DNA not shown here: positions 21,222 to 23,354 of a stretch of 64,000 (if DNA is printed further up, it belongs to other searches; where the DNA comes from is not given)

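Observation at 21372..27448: Alkylmalate synthase with a cytoplasmic Cache-like sensor in place of the LeuA regulatory domain, heading an operon with LeuC only, a thioesterase, a Ste24-like protease and an M23 peptidase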

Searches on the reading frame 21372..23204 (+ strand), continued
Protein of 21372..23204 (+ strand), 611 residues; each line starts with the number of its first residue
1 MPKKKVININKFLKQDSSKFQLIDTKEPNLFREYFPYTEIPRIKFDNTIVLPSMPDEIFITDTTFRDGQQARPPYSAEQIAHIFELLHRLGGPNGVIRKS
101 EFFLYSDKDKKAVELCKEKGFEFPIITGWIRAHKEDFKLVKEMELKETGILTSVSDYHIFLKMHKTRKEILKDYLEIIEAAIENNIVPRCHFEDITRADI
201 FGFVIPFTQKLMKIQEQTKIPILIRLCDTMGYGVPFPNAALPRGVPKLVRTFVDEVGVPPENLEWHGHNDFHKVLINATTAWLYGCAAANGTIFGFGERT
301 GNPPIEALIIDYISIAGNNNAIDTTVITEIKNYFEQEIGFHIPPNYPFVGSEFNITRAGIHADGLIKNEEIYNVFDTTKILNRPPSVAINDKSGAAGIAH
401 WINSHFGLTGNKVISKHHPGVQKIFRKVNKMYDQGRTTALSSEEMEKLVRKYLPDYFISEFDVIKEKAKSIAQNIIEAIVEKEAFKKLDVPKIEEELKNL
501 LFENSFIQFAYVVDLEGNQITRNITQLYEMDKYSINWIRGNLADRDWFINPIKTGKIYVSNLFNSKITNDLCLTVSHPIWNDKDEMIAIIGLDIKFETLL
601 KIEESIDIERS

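Call 26: find_related_loci(query=A1, collection=genome_contigs, flank=8000)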
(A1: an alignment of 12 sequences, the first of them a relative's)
Query A1 (611 aa) in genome_contigs; peptide patterns used: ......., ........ (x = any residue, [..] = any of these).
600 stretches matched a pattern (row limit reached: there are more); 594 encode a relative of the query (tblastn E <= 1e-3); the best 80 are kept; 80 distinct loci.
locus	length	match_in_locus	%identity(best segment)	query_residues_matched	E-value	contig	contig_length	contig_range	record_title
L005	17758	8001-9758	61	20-605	0e+0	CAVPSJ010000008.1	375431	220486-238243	MAG: uncultured delta proteobacterium isolate MFD10007.bin.2.36 genome assembly, contig: contig_32964, whole genome shot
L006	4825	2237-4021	59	10-604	0e+0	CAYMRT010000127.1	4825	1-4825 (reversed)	MAG TPA_asm: uncultured Desulfobacterales bacterium isolate binchicken_co219_51 genome assembly, contig: k141_902683, wh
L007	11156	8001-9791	59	13-609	0e+0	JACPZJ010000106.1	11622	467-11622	MAG: Nitrospirae bacterium isolate NC_groundwater_886_Pr1_S2p5_43_12 Montesol18_S2p5_coassembly_scaffold_411638, whole g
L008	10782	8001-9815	58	2-609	0e+0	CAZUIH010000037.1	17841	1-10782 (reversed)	MAG TPA_asm: uncultured Desulfobacterales bacterium isolate binchicken_co64_116 genome assembly, contig: NODE_2239_lengt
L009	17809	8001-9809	59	1-604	0e+0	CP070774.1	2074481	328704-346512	MAG: Syntrophobacterales bacterium isolate bin204 chromosome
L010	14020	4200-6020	58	3-607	0e+0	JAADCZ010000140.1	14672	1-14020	MAG: Thermodesulfobacteriota bacterium isolate L_MaxBin.058 contig-127_4325, whole genome shotgun sequence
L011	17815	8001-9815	57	10-611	0e+0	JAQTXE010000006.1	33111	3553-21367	MAG: Syntrophales bacterium isolate STC_127 NODE_2661_length_33111_cov_3.084981_Sandtown_C, whole genome shotgun sequenc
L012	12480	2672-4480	59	1-605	0e+0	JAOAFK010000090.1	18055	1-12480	MAG: Syntrophorhabdaceae bacterium isolate SKW285 k141_656619, whole genome shotgun sequence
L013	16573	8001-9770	58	19-608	0e+0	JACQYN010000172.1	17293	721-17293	MAG: Deltaproteobacteria bacterium isolate NC_groundwater_1542_Pr4_S-0.65um_58_23 SR1-18-Sp65_coassembly_scaffold_316749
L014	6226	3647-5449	57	11-608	0e+0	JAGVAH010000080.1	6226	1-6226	MAG: Syntrophobacterales bacterium isolate DeMMO6_13 c_000000044009, whole genome shotgun sequence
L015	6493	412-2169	60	19-604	0e+0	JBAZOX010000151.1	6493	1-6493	MAG: Desulfobacteria bacterium isolate SO_2017_SWC_16 scaffold_10139_c1_LP-4_2017, whole genome shotgun sequence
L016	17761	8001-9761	58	19-605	0e+0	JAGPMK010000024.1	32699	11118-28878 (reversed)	MAG: Syntrophorhabdales bacterium isolate Gw_SlDig_bin_311 Gw_SlDig_1984_length_32699_cov_66.311157, whole genome shotgu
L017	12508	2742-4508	59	16-604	0e+0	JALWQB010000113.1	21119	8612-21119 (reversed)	MAG: Deltaproteobacteria bacterium isolate M2_metabat1_scaf2bin.001 M2_NODE_2450_length_21119_cov_8.105040, whole genome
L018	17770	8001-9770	58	19-608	0e+0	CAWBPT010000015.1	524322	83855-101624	MAG: uncultured delta proteobacterium isolate MFD04408.bin.1.190 genome assembly, contig: contig_26885, whole genome sho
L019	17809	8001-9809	57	1-604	0e+0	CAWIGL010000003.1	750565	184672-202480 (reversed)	MAG: uncultured delta proteobacterium isolate MFD03726.bin.2.45 genome assembly, contig: contig_26574, whole genome shot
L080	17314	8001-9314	64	19-457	0e+0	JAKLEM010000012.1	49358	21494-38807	MAG: Candidatus Auribacterota bacterium isolate RA.bin133 RA.bin133_12, whole genome shotgun sequence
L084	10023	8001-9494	56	5-498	0e+0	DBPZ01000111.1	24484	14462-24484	MAG TPA_asm: Lentisphaeria bacterium UBA1407 UBA1407_contig_15245, whole genome shotgun sequence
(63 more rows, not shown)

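Call 39: predict_structure(alignment_id=A2)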
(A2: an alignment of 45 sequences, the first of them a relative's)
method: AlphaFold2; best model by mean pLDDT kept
length: 611 residues; sequences in the alignment: 45
mean_pLDDT: 70.3   pTM: 0.52
mean pLDDT of the five models: 70.3, 65.8, 65.1, 61.0, 58.6
residues with pLDDT >= 90: 58; 70-90: 293; 50-70: 140; < 50: 120
segments of 3 or more residues with pLDDT < 50: 1-5, 32-54, 62-64, 66-71, 230-243, 270-272, 294-308, 313-316, 342-353, 358-365, 367-377, 379-382, 605-611
pLDDT, mean of each block of 10 residues (from residue 1): 49 59 74 46 41 50 47 69 76 59 76 85 65 77 81 78 85 88 87 73 85 88 76 39 61 81 71 58 68 45 46 52 63 64 40 46 47 46 62 78 79 85 91 76 82 71 72 84 91 91 88 90 80 58 87 89 80 91 92 85 49 28
secondary structure, 60 per line:
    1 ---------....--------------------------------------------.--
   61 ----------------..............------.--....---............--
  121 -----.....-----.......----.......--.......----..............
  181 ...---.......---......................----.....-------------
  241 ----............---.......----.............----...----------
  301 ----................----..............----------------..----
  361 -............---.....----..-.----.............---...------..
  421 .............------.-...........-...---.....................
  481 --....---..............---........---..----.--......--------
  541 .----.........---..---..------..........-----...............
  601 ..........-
elements in order: H10-13 H77-90 E100-103 H107-118 E126-130 H136-142 E147-153 H156-162 H167-183 E187-193 H197-218 E223-227 H245-256 E263-266 H271-283 E288-290 H305-320 H325-338 H362-373 H377-381 H394-406 H419-433 H442-452 H460-480 H483-486 H490-503 E507-514 H527-532 H546-554 E571-580 E586-595 H596-610

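Call 61: search_solved_structures(query=window:21372-23204:+, max_evalue=0.00001)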
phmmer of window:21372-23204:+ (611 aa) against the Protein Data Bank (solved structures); distinct sequences matched with E-value up to 0.00001: 9.
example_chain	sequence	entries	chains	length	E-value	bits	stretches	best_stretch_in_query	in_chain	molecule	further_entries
3ble_A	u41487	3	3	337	3.6e-21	79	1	57-368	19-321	Citramalate synthase from Leptospira interrogans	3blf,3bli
6ktq_A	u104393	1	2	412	3.5e-20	75.7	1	57-386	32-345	Homocitrate synthase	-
6e1j_A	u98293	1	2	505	1.5e-17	67.1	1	54-377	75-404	2-isopropylmalate synthase, A genome specific 1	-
3rmj_A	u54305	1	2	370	4e-15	59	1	56-378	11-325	2-isopropylmalate synthase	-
3eeg_A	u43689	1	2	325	4e-14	55.7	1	54-376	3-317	2-isopropylmalate synthase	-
3ivs_A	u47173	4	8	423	2e-11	46.8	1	58-375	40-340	Homocitrate synthase, mitochondrial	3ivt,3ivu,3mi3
3ewb_X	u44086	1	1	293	2.2e-09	40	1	58-315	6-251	2-isopropylmalate synthase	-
2ztj_A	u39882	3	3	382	5.8e-09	38.7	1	208-376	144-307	Homocitrate synthase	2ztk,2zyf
3a9i_A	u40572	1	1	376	6.4e-09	38.5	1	208-376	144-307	Homocitrate synthase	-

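Call 76: search_protein_families(library=ncbifam, proteins=[L012:4488-5744:+, L012:5748-6242:+, L012:6245-7411:+], max_evalue=1e-20)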
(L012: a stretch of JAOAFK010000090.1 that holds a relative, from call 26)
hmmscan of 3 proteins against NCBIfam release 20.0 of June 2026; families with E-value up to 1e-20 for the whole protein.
L012:4488-5744:+ (419 aa): 19 families
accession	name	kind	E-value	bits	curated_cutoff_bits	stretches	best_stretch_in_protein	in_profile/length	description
NF001614.1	PRK00402.1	subfamily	6.8e-169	561.9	385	1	3-416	1-415/415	aconitase/3-isopropylmalate dehydratase large subunit family protein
TIGR01343.1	hacA_fam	subfamily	4e-168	559.2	385.7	1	4-416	1-412/412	homoaconitate hydratase family protein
TIGR02086.1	IPMI_arch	subfamily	2e-163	543.9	410.15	1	3-417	1-411/411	3-isopropylmalate dehydratase/homoaconitate hydratase family large subunit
TIGR02083.1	LEU2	equivalog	1.6e-147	491.8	610.65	1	4-418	2-419/419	3-isopropylmalate dehydratase large subunit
NF040615.1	HacA_Meth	equivalog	1.9e-137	458.4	550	1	4-414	2-417/419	homoaconitase large subunit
NF005558.0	PRK07229.1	equivalog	3.7e-118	395.8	612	1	1-418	1-415/647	aconitate hydratase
TIGR01342.1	acon_putative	hypoth_equivalog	4.1e-92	309.4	719.15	1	4-418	1-412/655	putative aconitate hydratase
NF009116.0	PRK12466.1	subfamily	1.3e-89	301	531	2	2-271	4-293/472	3-isopropylmalate dehydratase large subunit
NF004016.0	PRK05478.1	subfamily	1.5e-82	277.6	510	2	1-271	2-291/468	3-isopropylmalate dehydratase large subunit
TIGR00139.1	h_aconitase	equivalog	8.8e-75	252.4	529.9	2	244-418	275-457/709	homoaconitase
TIGR00170.1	leuC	equivalog_domain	3.8e-71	240.1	560.25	2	1-269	1-288/466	3-isopropylmalate dehydratase large subunit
TIGR01340.1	aconitase_mito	equivalog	1.4e-54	185.7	825.35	1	10-412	38-472/745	aconitate hydratase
NF006690.0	PRK09238.1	equivalog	5.1e-47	160.4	782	1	246-417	649-816/852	bifunctional aconitate hydratase 2/2-methylisocitrate dehydratase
NF008503.0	PRK11413.1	equivalog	5.2e-44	150.3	641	1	76-278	106-308/753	hydratase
NF006757.0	PRK09277.1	subfamily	6e-38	130.1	686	1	91-412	172-558/888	aconitate hydratase AcnA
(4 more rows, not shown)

L012:5748-6242:+ (165 aa): 8 families
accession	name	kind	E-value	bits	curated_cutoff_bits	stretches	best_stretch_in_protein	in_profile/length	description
NF040625.1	HacB2_Meth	equivalog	3.9e-60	202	230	1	2-159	3-159/161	homoaconitase small subunit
TIGR02087.1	LEUD_arch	subfamily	3.4e-58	195.8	108.95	1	5-159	1-156/157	LeuD/DmdB family oxidoreductase small subunit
TIGR02084.1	leud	equivalog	1.6e-56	190.3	245.85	1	5-159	1-156/156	3-isopropylmalate dehydratase small subunit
NF040604.2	HacB_Meth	equivalog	8.9e-48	162.2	230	1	1-159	1-159/159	homoaconitase small subunit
NF010629.0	PRK14023.1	equivalog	6.1e-45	153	229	1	6-161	3-158/166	homoaconitate hydratase small subunit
NF005558.0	PRK07229.1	equivalog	2e-26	92.8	612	1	9-120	477-596/647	aconitate hydratase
NF002458.0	PRK01641.1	subfamily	4.2e-23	82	167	1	12-113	17-128/202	3-isopropylmalate dehydratase small subunit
TIGR01342.1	acon_putative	hypoth_equivalog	1.9e-22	79.3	719.15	1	8-119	475-598/655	putative aconitate hydratase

L012:6245-7411:+ (389 aa): 16 families
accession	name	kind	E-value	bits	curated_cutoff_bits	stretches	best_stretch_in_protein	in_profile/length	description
TIGR00183.1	prok_nadp_idh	equivalog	1.2e-159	531.6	567.3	1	6-384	29-415/417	isocitrate dehydrogenase (NADP(+))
NF005425.0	PRK07006.1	equivalog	7.8e-153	509.1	490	1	6-384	29-415/416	NADP-dependent isocitrate dehydrogenase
NF005036.0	PRK06451.1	equivalog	1.5e-136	455.4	484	1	6-384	26-407/412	NADP-dependent isocitrate dehydrogenase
NF005610.0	PRK07362.1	equivalog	9.3e-133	443.3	585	2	6-226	31-264/474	NADP-dependent isocitrate dehydrogenase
NF006529.0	PRK08997.1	equivalog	5.1e-79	265.6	510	1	5-363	5-319/335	isocitrate dehydrogenase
TIGR02088.1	LEU3_arch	subfamily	2.7e-76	256.9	409.8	2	158-363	125-311/324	isopropylmalate/isohomocitrate dehydrogenases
NF006673.0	PRK09222.1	equivalog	3e-75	254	509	1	4-387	5-343/482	NADP-dependent isocitrate dehydrogenase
NF040626.1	AksF2_Meth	equivalog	9.9e-70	235.4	540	1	4-365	2-316/333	homoisocitrate dehydrogenase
NF040619.1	AksF_Meth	equivalog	2.5e-64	217.5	500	1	5-365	3-333/343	homoisocitrate dehydrogenase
TIGR00175.1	mito_nad_idh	equivalog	1.6e-63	214.9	432.4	1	167-365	135-320/334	isocitrate dehydrogenase (NAD(+))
TIGR02924.1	ICDH_alpha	equivalog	8e-60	203.2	561.35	1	6-386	3-338/473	isocitrate dehydrogenase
NF002898.0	PRK03437.1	equivalog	6.6e-49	167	393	1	4-358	5-328/347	3-isopropylmalate dehydrogenase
TIGR02089.1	TTC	equivalog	1.3e-43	149.3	470.4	1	4-364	4-337/352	tartrate dehydrogenase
NF040855.1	iso_homocit_dh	equivalog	3.7e-40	138.2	680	1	5-363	3-303/345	isocitrate--homoisocitrate dehydrogenase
TIGR00169.1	leuB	equivalog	5e-39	134.3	353.2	1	6-366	2-336/349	3-isopropylmalate dehydrogenase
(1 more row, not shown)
